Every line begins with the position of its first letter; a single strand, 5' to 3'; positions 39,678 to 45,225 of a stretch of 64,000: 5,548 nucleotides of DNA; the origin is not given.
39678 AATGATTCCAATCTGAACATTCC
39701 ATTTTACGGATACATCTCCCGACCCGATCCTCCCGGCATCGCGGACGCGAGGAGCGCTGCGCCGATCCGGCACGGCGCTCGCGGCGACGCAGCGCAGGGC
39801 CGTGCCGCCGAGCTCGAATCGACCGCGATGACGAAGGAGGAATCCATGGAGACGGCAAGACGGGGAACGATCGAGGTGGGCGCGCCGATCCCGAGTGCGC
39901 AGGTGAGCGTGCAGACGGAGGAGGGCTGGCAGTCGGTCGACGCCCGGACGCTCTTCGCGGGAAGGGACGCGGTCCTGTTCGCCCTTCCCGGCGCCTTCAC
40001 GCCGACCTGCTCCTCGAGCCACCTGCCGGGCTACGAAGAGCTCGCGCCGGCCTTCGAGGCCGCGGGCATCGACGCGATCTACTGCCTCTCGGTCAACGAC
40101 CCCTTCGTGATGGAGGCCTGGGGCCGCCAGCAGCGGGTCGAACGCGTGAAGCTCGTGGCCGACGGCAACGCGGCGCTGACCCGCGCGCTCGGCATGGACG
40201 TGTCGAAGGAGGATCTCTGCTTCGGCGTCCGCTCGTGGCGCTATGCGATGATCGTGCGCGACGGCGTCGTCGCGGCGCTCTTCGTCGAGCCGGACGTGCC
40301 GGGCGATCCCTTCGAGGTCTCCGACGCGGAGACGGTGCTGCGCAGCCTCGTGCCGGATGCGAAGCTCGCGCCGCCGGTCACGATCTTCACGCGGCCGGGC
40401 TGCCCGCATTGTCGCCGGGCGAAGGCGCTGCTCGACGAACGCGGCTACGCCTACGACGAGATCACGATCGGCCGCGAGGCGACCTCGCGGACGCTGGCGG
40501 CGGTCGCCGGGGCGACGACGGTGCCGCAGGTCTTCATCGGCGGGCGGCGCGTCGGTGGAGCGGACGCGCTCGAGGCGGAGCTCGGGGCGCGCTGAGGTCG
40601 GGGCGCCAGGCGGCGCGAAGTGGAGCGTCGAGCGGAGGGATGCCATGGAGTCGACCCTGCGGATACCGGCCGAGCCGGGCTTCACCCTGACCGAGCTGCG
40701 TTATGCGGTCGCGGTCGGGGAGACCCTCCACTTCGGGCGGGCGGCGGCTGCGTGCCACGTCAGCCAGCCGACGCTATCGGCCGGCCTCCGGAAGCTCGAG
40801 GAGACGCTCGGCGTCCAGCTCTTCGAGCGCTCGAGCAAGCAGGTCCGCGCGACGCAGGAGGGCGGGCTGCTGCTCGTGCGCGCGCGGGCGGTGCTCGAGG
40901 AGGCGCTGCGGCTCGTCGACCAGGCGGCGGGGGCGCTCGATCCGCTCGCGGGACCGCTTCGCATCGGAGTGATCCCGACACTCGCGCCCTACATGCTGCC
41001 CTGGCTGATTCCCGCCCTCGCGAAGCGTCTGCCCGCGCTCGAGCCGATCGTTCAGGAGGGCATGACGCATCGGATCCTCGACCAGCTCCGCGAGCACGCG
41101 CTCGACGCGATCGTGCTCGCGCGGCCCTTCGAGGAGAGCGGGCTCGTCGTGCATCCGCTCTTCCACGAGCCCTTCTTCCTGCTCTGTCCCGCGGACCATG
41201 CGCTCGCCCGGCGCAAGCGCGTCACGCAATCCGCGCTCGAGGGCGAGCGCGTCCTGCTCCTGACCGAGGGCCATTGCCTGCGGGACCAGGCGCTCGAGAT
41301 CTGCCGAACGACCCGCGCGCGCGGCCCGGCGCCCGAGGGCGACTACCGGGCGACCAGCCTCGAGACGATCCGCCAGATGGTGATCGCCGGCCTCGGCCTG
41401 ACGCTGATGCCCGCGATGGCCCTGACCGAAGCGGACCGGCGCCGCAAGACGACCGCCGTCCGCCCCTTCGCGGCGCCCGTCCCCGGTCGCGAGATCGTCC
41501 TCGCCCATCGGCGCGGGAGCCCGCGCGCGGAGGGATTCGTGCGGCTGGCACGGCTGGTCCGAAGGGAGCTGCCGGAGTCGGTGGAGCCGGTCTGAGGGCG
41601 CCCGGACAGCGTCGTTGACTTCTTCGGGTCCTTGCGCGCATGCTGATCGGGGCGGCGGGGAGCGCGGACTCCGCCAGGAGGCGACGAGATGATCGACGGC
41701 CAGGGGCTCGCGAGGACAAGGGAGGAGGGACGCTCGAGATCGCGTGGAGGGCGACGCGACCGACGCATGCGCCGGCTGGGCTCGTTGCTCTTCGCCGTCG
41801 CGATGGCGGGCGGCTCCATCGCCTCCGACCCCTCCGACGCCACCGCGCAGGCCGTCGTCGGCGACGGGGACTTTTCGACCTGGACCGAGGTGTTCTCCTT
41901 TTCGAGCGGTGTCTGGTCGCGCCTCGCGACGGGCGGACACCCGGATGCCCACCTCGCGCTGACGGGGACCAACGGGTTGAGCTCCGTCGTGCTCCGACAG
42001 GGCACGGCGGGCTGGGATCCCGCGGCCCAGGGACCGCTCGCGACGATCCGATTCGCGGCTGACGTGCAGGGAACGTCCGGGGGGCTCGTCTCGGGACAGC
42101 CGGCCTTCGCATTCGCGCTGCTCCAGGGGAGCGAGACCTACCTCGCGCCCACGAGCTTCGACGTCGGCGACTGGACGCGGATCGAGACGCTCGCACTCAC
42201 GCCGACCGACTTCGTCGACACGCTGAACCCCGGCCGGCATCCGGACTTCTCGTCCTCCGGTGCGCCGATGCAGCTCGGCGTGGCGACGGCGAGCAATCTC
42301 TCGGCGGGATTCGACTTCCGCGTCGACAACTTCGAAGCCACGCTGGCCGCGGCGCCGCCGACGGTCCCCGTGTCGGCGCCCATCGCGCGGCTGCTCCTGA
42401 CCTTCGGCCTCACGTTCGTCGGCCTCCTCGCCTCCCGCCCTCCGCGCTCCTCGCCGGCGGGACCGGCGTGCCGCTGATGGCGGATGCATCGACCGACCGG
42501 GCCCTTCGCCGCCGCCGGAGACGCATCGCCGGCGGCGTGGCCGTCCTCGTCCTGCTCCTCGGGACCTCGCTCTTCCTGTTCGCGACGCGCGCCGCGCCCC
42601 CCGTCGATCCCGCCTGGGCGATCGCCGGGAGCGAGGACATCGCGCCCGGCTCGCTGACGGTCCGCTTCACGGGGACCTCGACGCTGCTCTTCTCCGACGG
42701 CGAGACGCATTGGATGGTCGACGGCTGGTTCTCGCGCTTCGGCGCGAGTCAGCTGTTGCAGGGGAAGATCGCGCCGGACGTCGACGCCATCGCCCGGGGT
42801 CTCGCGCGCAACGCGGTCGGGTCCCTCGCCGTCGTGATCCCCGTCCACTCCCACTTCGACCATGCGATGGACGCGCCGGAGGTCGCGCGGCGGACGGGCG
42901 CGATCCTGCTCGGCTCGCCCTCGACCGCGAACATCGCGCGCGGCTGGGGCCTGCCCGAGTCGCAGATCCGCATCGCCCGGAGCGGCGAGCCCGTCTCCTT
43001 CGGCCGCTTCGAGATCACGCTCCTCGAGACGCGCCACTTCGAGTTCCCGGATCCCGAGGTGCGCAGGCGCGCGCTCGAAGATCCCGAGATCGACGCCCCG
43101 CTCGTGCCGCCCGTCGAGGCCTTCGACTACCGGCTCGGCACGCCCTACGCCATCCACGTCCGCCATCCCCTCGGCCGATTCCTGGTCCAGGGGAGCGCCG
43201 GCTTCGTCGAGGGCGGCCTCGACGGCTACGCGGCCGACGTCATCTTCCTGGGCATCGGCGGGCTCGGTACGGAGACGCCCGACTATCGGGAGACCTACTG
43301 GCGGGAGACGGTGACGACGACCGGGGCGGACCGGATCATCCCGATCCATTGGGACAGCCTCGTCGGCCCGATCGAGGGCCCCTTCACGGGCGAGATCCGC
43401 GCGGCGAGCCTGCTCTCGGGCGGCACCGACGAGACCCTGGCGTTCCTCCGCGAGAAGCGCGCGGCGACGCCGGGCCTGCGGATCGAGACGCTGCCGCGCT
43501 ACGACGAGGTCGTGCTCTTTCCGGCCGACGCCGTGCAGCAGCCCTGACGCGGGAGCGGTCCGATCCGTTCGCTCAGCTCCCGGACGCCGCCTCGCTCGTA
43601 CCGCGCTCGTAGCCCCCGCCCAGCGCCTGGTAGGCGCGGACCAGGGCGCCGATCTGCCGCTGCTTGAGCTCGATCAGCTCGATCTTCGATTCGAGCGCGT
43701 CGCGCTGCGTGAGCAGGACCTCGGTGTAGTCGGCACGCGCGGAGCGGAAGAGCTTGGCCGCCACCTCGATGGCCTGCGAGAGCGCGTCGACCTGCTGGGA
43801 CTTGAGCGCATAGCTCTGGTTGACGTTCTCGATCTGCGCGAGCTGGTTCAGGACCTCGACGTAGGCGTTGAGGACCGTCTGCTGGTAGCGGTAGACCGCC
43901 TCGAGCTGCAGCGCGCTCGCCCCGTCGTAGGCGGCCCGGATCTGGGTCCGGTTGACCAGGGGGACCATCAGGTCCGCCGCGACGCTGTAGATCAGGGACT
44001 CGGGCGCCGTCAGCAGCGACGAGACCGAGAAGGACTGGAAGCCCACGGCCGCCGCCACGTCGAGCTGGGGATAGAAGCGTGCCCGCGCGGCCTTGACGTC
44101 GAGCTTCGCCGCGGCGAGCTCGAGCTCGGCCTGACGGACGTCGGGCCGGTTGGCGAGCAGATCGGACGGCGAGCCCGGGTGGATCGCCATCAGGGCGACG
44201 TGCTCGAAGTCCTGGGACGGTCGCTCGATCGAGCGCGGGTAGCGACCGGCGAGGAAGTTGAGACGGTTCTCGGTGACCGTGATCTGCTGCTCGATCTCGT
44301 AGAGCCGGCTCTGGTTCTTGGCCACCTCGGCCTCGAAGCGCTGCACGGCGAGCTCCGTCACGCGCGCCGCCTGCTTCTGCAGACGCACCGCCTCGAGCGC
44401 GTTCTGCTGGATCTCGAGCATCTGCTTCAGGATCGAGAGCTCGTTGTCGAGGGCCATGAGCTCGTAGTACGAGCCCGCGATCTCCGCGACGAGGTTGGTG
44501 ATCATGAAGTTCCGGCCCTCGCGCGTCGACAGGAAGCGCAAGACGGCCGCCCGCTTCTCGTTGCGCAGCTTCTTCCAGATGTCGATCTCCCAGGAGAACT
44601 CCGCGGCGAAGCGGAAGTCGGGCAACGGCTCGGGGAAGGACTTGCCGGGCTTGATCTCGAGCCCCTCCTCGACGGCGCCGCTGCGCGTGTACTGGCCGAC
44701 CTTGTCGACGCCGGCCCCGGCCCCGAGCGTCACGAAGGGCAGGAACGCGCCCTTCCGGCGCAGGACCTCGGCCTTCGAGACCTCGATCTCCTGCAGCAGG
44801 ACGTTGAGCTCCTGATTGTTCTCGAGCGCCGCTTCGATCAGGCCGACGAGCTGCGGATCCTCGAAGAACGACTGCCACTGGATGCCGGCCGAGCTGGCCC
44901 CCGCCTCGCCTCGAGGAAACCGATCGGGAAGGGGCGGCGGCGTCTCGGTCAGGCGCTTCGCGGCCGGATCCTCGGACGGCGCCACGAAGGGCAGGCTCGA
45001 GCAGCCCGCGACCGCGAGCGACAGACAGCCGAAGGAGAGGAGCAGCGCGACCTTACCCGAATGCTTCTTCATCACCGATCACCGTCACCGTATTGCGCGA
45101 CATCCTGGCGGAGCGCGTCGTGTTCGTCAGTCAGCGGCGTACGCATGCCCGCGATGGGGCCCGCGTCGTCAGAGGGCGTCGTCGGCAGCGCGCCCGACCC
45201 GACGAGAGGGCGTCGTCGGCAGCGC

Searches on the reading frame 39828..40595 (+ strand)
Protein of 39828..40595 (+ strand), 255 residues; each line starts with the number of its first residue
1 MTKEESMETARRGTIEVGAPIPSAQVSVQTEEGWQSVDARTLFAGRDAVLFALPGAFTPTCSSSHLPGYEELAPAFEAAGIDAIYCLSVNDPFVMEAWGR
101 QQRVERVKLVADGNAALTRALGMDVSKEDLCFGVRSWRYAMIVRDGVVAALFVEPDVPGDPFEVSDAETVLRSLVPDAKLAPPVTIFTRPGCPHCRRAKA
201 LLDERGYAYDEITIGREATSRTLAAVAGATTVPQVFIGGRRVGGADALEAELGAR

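Call 9: search_protein_families(library=pfam, proteins=[window:39828-40595:+], max_evalue=0.001)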
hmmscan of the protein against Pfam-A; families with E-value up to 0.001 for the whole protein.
window:39828-40595:+ (255 aa): 5 families
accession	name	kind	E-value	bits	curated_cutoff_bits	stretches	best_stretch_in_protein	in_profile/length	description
PF08534.16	Redoxin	-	5.3e-33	114.3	26.6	1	17-171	2-148/148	Redoxin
PF00462.30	Glutaredoxin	-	4.3e-17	62.5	22.9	1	184-242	1-60/60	Glutaredoxin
PF00578.27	AhpC-TSA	-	4.7e-11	43.1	26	1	17-148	1-121/124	AhpC/TSA family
PF13417.12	GST_N_3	-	3.2e-06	27.8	22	1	187-246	2-61/75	Glutathione S-transferase, N-terminal domain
PF13409.12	GST_N_2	-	0.00059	20.8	25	1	192-248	2-63/70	Glutathione S-transferase, N-terminal domain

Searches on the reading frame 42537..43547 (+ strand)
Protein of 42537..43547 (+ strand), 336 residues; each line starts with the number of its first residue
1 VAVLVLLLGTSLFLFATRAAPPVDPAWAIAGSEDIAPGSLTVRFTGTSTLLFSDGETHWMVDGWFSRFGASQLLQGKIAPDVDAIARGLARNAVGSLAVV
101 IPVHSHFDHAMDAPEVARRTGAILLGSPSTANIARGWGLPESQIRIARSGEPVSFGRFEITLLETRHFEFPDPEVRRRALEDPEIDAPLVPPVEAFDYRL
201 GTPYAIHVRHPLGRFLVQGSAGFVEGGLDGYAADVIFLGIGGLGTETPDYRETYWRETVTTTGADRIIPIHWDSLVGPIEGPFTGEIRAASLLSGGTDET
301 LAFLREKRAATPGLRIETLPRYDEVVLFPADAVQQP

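Call 9: search_protein_families(library=pfam, proteins=[window:42537-43547:+], max_evalue=0.001)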
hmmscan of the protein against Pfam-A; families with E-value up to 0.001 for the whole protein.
window:42537-43547:+ (336 aa): 2 families
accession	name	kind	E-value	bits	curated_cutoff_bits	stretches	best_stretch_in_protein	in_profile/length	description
PF12706.13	Lactamase_B_2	-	2.3e-05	24.6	27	1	90-171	24-116/200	Beta-lactamase superfamily domain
PF00753.33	Lactamase_B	-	2.7e-05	24.6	22.7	1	104-255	51-178/196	Metallo-beta-lactamase superfamily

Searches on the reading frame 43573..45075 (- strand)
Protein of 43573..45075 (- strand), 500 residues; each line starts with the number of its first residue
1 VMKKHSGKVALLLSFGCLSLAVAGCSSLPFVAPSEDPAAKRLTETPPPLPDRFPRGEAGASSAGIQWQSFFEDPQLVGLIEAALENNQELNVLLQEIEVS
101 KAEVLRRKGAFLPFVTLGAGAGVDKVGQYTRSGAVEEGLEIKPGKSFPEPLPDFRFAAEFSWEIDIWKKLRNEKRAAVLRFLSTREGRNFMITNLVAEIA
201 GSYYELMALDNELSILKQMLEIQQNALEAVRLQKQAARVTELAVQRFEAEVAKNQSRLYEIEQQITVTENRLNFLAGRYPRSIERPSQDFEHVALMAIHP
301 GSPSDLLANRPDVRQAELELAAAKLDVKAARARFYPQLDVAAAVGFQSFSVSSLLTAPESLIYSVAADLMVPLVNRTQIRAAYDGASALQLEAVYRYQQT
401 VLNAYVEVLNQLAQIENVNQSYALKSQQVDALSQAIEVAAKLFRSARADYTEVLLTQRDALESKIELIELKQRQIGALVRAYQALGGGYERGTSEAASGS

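Call 9: search_protein_families(library=pfam, proteins=[window:43573-45075:-], max_evalue=0.001)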
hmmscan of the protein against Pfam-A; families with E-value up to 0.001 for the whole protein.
window:43573-45075:- (500 aa): 1 family
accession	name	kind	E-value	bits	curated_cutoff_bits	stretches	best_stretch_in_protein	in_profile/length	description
PF02321.23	OEP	-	3.5e-41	141.5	22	2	79-277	4-187/187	Outer membrane efflux protein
